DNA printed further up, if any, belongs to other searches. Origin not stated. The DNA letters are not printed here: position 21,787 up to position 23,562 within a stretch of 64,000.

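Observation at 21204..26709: Arn-like lipid-linked glycosylation cluster built around UDP-xylose rather than Ara4N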

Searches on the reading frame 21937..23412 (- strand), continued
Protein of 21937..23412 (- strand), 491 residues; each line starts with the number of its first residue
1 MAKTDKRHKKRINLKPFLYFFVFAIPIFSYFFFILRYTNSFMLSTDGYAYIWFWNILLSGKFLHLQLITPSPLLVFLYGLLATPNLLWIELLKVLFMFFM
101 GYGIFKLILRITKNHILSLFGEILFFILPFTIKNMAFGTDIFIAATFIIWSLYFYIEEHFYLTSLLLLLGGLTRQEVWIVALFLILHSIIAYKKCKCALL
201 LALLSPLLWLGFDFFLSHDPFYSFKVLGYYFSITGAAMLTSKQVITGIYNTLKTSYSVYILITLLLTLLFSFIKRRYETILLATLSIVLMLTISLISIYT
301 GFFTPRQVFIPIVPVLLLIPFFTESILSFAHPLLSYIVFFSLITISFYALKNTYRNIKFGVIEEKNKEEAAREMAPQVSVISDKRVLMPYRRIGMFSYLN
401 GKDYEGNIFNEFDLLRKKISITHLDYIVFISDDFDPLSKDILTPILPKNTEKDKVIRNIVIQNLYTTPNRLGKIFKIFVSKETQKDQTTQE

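Call 72: predict_structure(alignment_id=A2)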
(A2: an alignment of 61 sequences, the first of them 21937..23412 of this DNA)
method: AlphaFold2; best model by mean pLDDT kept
length: 491 residues; sequences in the alignment: 61
mean_pLDDT: 89.3   pTM: 0.90
mean pLDDT of the five models: 89.3, 88.1, 87.9, 87.8, 87.8
residues with pLDDT >= 90: 326; 70-90: 134; 50-70: 20; < 50: 11
segments of 3 or more residues with pLDDT < 50: 1-4, 487-491
pLDDT, mean of each block of 10 residues (from residue 1): 48 72 81 73 88 94 91 97 89 93 96 93 93 90 97 97 98 97 98 92 98 97 93 89 96 92 94 94 97 95 94 96 90 88 90 90 86 76 85 90 80 87 92 92 90 92 91 92 57 36
secondary structure, 60 per line:
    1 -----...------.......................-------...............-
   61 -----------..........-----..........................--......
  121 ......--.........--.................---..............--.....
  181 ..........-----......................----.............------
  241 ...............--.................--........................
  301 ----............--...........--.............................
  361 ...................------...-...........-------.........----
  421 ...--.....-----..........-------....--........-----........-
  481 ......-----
elements in order: H15-37 H45-59 H72-81 H87-112 H115-126 H129-137 H140-156 H160-173 H176-190 H196-217 H222-234 H241-255 H258-274 H277-300 H305-316 H319-329 H332-379 E386-388 H390-400 E408-410 H411-416 E426-430 H436-445 E453-456 E459-466 E472-479 H481-486
